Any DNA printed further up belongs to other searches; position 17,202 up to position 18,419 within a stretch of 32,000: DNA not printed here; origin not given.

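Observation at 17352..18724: Cysteine-free minimal TGT-fold base-exchange enzyme followed by a Cys-rich Trm112-like protein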

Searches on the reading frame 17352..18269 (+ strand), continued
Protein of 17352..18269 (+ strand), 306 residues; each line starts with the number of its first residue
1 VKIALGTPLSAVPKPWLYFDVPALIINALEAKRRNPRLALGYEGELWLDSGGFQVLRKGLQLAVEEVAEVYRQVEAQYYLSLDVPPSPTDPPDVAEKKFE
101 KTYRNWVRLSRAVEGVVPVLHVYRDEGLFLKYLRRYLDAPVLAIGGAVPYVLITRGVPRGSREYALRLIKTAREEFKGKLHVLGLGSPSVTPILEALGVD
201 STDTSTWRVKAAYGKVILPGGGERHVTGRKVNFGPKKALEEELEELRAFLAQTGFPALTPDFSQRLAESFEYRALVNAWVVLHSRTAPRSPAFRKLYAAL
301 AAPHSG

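Call 64: find_encoding_contigs(protein=P0096, flank=8000, max_places=3)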
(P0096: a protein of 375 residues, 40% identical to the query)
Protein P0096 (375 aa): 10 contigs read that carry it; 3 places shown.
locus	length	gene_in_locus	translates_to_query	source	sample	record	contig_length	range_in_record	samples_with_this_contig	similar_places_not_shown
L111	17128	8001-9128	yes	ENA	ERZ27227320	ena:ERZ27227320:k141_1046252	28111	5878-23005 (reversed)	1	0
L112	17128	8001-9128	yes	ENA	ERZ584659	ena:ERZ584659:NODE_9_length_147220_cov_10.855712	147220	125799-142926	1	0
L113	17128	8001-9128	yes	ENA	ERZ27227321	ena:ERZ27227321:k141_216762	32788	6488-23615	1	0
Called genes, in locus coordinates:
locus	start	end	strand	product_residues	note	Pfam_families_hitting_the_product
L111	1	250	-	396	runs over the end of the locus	PF01769:MgtE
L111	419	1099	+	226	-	-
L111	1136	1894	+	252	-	PF01209:Ubie_methyltran (weak), PF02353:CMAS (weak), PF03848:TehB (weak), PF13489:Methyltransf_23, PF08241:Methyltransf_11, PF08242:Methyltransf_12 (weak), PF13649:Methyltransf_25, PF13847:Methyltransf_31, +1 more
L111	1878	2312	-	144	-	-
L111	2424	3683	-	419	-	-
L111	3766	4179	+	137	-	PF08915:tRNA-Thr_ED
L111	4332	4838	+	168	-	-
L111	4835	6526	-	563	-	-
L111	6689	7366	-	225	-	PF01694:Rhomboid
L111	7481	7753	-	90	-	PF00037:Fer4 (faint), PF13459:Fer4_15, PF13370:Fer4_13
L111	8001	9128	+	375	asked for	PF01702:TGT (weak)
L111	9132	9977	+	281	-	PF17884:DUF5591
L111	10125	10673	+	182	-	PF00881:Nitroreductase, PF14512:TM1586_NiRdase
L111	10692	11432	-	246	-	PF21003:NucS_N, PF01939:NucS_C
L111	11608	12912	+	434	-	PF00155:Aminotran_1_2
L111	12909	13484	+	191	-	PF01613:Flavin_Reduct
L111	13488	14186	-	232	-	-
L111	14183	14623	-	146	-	-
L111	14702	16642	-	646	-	-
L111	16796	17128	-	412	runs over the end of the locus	-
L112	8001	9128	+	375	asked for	PF01702:TGT (weak)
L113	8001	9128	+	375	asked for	PF01702:TGT (weak)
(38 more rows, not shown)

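Call 65: find_encoding_contigs(protein=P0252, flank=7000, max_places=1)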
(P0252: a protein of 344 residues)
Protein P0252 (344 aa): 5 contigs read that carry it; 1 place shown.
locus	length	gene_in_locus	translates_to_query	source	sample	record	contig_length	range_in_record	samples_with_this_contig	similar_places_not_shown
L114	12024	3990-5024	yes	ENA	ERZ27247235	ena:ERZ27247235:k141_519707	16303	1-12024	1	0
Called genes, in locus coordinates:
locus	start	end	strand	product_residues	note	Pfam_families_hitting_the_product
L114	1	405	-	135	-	?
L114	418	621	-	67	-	-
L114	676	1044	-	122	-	-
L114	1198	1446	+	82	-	-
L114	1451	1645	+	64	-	-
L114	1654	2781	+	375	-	-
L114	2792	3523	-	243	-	PF02592:Vut_1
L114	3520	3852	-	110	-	PF19891:DUF6364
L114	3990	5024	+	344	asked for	PF01702:TGT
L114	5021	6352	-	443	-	-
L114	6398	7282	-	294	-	PF01555:N6_N4_Mtase, PF08241:Methyltransf_11 (faint), PF01555:N6_N4_Mtase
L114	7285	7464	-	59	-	-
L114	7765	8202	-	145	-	PF21818:DUF6884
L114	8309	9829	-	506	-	PF09378:HAS-barrel, PF01935:DUF87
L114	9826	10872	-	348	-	PF09376:NurA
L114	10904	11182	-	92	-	-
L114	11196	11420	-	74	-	-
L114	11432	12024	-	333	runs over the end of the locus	PF05673:DUF815 (weak), PF13191:AAA_16, PF00004:AAA (weak), PF13173:AAA_14 (faint), PF13401:AAA_22, PF22703:Cdc6_lid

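Call 66: find_encoding_contigs(protein=P0265, flank=7000, max_places=1)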
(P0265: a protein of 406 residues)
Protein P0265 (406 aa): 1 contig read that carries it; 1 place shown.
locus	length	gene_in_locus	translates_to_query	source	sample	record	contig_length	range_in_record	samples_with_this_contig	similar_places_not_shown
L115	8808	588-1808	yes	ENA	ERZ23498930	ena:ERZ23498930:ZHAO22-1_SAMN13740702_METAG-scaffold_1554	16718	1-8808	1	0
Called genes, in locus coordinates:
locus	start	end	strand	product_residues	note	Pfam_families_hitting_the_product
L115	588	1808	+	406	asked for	PF01702:TGT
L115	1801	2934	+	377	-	PF09376:NurA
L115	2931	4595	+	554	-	PF01935:DUF87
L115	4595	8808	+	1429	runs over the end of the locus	-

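Call 67: find_encoding_contigs(protein=P0240, flank=7000, max_places=1)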
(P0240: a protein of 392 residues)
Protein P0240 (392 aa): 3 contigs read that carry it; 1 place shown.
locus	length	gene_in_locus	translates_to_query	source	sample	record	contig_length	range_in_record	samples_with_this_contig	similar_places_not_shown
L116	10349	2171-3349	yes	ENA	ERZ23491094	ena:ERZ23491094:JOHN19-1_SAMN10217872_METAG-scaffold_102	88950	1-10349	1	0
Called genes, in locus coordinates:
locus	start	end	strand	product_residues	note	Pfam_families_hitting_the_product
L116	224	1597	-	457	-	PF01266:DAO (faint), PF03486:HI0933_like (faint), PF07992:Pyr_redox_2, PF13450:NAD_binding_8 (faint), PF13454:NAD_binding_9 (faint), PF13738:Pyr_redox_3, PF00070:Pyr_redox, PF02852:Pyr_redox_dim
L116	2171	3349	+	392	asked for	-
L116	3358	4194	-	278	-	-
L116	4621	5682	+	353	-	PF00108:Thiolase_N (faint), PF08540:HMG_CoA_synt_C (faint), PF08541:ACP_syn_III_C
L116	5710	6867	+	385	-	PF00108:Thiolase_N, PF02803:Thiolase_C, PF22691:Thiolase_C_1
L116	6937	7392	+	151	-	PF12172:zf-ChsH2, PF01796:OB_ChsH2_C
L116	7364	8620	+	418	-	PF00368:HMG-CoA_red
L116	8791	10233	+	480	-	PF01694:Rhomboid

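Call 73: search_protein_families(library=pfam, proteins=[P0324, P0358, P0364, P0371, P0372, P0339, P0348, P0265, P0255, P0252], max_evalue=0.01)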
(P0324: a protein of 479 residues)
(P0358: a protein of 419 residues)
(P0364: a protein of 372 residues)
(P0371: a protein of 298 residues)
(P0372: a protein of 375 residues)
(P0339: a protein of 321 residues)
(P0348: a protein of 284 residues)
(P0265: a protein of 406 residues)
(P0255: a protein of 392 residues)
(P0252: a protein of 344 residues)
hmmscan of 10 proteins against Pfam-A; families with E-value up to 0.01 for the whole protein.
P0324 (479 aa): 2 families
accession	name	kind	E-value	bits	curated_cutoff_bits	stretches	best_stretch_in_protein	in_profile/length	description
PF01702.25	TGT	-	5.7e-18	65.5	26.3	2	11-317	3-298/357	Queuine tRNA-ribosyltransferase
PF23859.1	DpdA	-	0.0098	15.3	27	0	89-296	42-247/291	DeoxyPurine in DNA protein A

P0358 (419 aa): 1 family
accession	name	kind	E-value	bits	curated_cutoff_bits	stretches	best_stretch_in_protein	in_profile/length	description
PF01702.25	TGT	-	2.1e-23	83.4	26.3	2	39-297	41-298/357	Queuine tRNA-ribosyltransferase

P0364 (372 aa): 1 family
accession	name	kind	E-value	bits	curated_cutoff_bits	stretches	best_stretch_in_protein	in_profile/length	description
PF01702.25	TGT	-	8.4e-34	117.6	26.3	1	14-352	3-353/357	Queuine tRNA-ribosyltransferase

P0371 (298 aa): 1 family
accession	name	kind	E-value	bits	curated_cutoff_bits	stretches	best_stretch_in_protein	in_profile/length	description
PF01702.25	TGT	-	1.1e-15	58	26.3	1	24-283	2-265/357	Queuine tRNA-ribosyltransferase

P0372 (375 aa): 1 family
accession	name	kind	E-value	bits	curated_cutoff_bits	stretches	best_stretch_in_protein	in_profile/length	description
PF01702.25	TGT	-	8e-26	91.4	26.3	1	12-349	3-354/357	Queuine tRNA-ribosyltransferase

P0339 (321 aa): 1 family
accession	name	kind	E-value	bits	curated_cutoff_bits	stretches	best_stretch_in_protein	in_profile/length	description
PF01702.25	TGT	-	1.2e-05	25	26.3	1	20-285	3-267/357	Queuine tRNA-ribosyltransferase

P0348 (284 aa): 1 family
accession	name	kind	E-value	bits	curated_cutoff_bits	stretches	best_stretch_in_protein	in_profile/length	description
PF01702.25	TGT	-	3.3e-07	30.1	26.3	1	49-257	59-270/357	Queuine tRNA-ribosyltransferase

P0265 (406 aa): 1 family
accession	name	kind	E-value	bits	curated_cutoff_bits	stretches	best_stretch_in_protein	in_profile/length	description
PF01702.25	TGT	-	3.4e-21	76.1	26.3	1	20-383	2-354/357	Queuine tRNA-ribosyltransferase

P0255 (392 aa): 1 family
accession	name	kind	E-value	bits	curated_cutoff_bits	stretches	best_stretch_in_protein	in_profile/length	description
PF01702.25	TGT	-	7.2e-19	68.5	26.3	1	16-363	2-350/357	Queuine tRNA-ribosyltransferase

P0252 (344 aa): 1 family
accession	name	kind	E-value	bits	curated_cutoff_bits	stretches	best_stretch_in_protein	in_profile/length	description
PF01702.25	TGT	-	2.3e-25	89.9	26.3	1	19-307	37-341/357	Queuine tRNA-ribosyltransferase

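Call 74: search_protein_families(library=ncbifam, proteins=[L111:9132-9974:+, L106:6842-7396:+, P0096, L106:5989-6861:+, L108:2950-3879:+, L107:2168-3085:+, P0265, P0255], max_evalue=1)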
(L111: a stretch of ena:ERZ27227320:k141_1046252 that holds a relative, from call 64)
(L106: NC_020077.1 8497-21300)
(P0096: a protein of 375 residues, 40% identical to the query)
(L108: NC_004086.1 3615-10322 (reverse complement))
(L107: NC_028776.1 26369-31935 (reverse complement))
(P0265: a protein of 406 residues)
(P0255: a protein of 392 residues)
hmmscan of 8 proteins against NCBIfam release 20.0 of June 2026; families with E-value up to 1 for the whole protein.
L111:9132-9974:+ (281 aa): 2 families
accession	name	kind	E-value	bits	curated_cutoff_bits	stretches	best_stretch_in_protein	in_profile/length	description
NF040592.1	tRNA_mod_ArcS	equivalog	6.4e-14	51.5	440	1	121-251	276-404/575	archaeosine synthase subunit alpha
NF053620.1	ArchsnAlpArcSThp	equivalog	5.4e-13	48.2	600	1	119-227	220-328/515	archaeosine synthase subunit alpha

L106:6842-7396:+ (185 aa): 3 families
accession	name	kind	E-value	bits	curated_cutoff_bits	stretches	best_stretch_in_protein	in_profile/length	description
NF040592.1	tRNA_mod_ArcS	equivalog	1.4e-20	73.5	440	1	30-162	273-403/575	archaeosine synthase subunit alpha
NF053620.1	ArchsnAlpArcSThp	equivalog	1.2e-17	63.5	600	1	18-151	207-339/515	archaeosine synthase subunit alpha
TIGR00432.2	arcsn_tRNA_tgt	equivalog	0.014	13.8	350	1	28-112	369-438/441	tRNA guanosine(15) transglycosylase TgtA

P0096 (375 aa): 3 families
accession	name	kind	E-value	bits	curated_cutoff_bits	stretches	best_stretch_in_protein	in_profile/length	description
TIGR00432.2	arcsn_tRNA_tgt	equivalog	8.6e-09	34.3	350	1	24-246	44-262/441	tRNA guanosine(15) transglycosylase TgtA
NF041059.1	DpdA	equivalog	3.6e-05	22.8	200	1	51-236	75-263/406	tRNA-guanine transglycosylase DpdA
TIGR00449.1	tgt_general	superfamily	4e-05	22.7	47.6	1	31-217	51-250/367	tRNA-guanine transglycosylase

L106:5989-6861:+ (291 aa): 1 family
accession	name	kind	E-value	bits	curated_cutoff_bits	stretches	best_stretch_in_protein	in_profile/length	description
TIGR00432.2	arcsn_tRNA_tgt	equivalog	0.00018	20.1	350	1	33-191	76-248/441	tRNA guanosine(15) transglycosylase TgtA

L108:2950-3879:+ (310 aa): 1 family
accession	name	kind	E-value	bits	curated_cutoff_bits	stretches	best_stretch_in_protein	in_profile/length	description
NF011114.0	PRK14542.1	equivalog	0.0075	16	250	1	38-72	24-59/137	nucleoside-diphosphate kinase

L107:2168-3085:+ (306 aa): 1 family
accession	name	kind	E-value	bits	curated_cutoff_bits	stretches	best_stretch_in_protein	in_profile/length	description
NF041059.1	DpdA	equivalog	0.0022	16.9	200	1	147-212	199-261/406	tRNA-guanine transglycosylase DpdA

P0265 (406 aa): 5 families
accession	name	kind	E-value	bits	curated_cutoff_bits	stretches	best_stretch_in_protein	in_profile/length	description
TIGR00432.2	arcsn_tRNA_tgt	equivalog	5.9e-33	114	350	2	16-202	5-197/441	tRNA guanosine(15) transglycosylase TgtA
TIGR00449.1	tgt_general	superfamily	1.2e-16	60.6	47.6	3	235-386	219-364/367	tRNA-guanine transglycosylase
NF041059.1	DpdA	equivalog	2.1e-09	36.7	200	1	74-201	71-211/406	tRNA-guanine transglycosylase DpdA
NF040592.1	tRNA_mod_ArcS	equivalog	4.6e-05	22.2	440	1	235-385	112-237/575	archaeosine synthase subunit alpha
TIGR00430.1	Q_tRNA_tgt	equivalog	0.0011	18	306.75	1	252-382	238-361/368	tRNA guanosine(34) transglycosylase Tgt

P0255 (392 aa): 5 families
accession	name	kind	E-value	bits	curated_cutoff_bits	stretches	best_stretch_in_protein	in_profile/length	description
TIGR00432.2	arcsn_tRNA_tgt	equivalog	2.7e-28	98.6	350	1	11-364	4-330/441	tRNA guanosine(15) transglycosylase TgtA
TIGR00449.1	tgt_general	superfamily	1.4e-16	60.3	47.6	2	8-210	3-224/367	tRNA-guanine transglycosylase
NF041059.1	DpdA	equivalog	9.5e-05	21.4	200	1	74-270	68-258/406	tRNA-guanine transglycosylase DpdA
TIGR00430.1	Q_tRNA_tgt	equivalog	0.00098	18.2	306.75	1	7-103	2-93/368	tRNA guanosine(34) transglycosylase Tgt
NF040592.1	tRNA_mod_ArcS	equivalog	0.023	13.3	440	1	226-371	112-239/575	archaeosine synthase subunit alpha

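Call 75: search_protein_families(library=phrogs, proteins=[window:17352-18269:+, L106:5989-6861:+, L108:2950-3879:+, L107:2168-3085:+], max_evalue=0.01)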
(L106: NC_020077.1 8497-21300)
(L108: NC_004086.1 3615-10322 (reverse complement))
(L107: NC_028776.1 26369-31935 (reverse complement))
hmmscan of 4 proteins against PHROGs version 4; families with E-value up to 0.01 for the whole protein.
window:17352-18269:+ (306 aa): 1 family
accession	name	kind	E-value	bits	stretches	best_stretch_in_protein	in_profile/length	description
phrog_887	-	moron, auxiliary metabolic gene and host takeover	5.8e-24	85.8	1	39-285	51-278/509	queuine tRNA-ribosyltransferase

L106:5989-6861:+ (291 aa): 1 family
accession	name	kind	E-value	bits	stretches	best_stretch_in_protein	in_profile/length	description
phrog_887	-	moron, auxiliary metabolic gene and host takeover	5.9e-56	191.4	1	19-274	37-286/509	queuine tRNA-ribosyltransferase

L108:2950-3879:+ (310 aa): 1 family
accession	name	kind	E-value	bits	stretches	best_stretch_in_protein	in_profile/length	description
phrog_887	-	moron, auxiliary metabolic gene and host takeover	4.2e-73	248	1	1-293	10-294/509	queuine tRNA-ribosyltransferase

L107:2168-3085:+ (306 aa): 2 families
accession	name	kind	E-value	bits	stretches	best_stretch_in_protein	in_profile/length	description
phrog_887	-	moron, auxiliary metabolic gene and host takeover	8.2e-96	322.9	1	1-292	10-283/509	queuine tRNA-ribosyltransferase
phrog_7068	-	moron, auxiliary metabolic gene and host takeover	6.6e-24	85.6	1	36-218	7-178/346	queuine tRNA-ribosyltransferase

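Call 78: fold_search(model_id=the predicted structure, library=viral)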
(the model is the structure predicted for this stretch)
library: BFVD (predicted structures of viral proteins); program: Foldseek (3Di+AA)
matches with E <= 10: 533; with E <= 0.001: 43
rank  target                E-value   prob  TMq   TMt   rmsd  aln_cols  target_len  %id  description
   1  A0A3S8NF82            1.4e-18  1.00  0.71  0.73   4.1       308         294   25  Putative queuine tRNA-ribosyltransferase [Sulfolobales Beppu rod-shaped virus 1]
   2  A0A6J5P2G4            3.5e-14  1.00  0.67  0.67   5.7       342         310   16  Uncharacterized protein [uncultured Caudovirales phage]
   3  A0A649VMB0            1.5e-11  1.00  0.61  0.67   6.7       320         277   16  Queuine tRNA-ribosyltransferase [Arthrobacter phage Mufasa8]
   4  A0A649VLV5            6.2e-11  1.00  0.59  0.57   6.8       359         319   18  Queuine tRNA-ribosyltransferase [Microbacterium phage Megan]
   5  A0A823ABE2            3.0e-10  1.00  0.55  0.65   6.2       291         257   20  (no name in the UniProt tables at hand)
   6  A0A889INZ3            3.3e-10  1.00  0.57  0.41   6.3       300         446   19  (no name in the UniProt tables at hand)
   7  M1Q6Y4                3.7e-10  1.00  0.55  0.69   3.6       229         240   19  (no name in the UniProt tables at hand)
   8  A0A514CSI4            6.0e-10  1.00  0.63  0.43   6.1       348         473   15  tRNA guanine transglycosylase [Achromobacter phage Motura]
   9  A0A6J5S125            1.4e-09  1.00  0.58  0.44   8.3       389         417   16  Uncharacterized protein [uncultured Caudovirales phage]
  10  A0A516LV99            1.5e-09  1.00  0.64  0.48   7.4       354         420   12  (no name in the UniProt tables at hand)
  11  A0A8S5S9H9            3.9e-09  1.00  0.58  0.58   6.4       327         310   15  Uncharacterized protein [Myoviridae sp. ctByu2]
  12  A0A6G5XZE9            4.6e-09  1.00  0.50  0.36   9.9       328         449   17  (no name in the UniProt tables at hand)
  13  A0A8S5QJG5            5.8e-09  1.00  0.51  0.60   5.0       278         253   17  Uncharacterized protein [Siphoviridae sp. ctiOl67]
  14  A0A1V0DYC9            6.5e-09  1.00  0.66  0.49   9.7       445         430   12  Queuosine tRNA-ribosyltransferase [Dinoroseobacter phage vB_DshS-R5C]
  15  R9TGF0                1.0e-08  1.00  0.58  0.41   7.4       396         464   18  Uncharacterized protein [Vibrio phage nt-1]
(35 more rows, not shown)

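Call 83: find_encoding_contigs(protein=P0020, flank=9000, max_places=1)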
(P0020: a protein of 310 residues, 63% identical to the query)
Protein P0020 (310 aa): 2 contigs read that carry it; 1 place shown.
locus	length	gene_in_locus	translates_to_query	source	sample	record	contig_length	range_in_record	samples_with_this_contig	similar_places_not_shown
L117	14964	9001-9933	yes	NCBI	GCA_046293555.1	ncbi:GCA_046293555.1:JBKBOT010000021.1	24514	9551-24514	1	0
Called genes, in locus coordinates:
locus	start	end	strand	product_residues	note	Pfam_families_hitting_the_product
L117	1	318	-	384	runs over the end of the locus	PF00004:AAA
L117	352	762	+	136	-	-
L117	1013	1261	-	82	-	-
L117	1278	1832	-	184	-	-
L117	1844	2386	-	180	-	-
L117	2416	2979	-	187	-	-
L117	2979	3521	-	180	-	-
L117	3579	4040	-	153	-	-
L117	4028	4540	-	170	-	-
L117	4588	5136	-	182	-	-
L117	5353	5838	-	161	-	-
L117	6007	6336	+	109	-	-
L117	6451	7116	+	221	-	-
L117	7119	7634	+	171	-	-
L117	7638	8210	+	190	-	-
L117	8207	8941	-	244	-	-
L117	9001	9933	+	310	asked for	PF01702:TGT (faint)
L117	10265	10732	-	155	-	PF01527:HTH_Tnp_1 (faint), PF02796:HTH_7 (weak), PF13384:HTH_23 (weak), PF13936:HTH_38 (weak), PF13518:HTH_28 (weak), PF14493:HTH_40 (faint)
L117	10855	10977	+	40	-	-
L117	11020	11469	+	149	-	-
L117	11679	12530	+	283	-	PF08271:Zn_Ribbon_TF, PF00382:TFIIB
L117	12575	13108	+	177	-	PF22769:DCD, PF00692:dUTPase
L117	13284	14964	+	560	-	PF02384:N6_Mtase, PF07669:Eco57I, PF22837:M_Eco57I_C (weak)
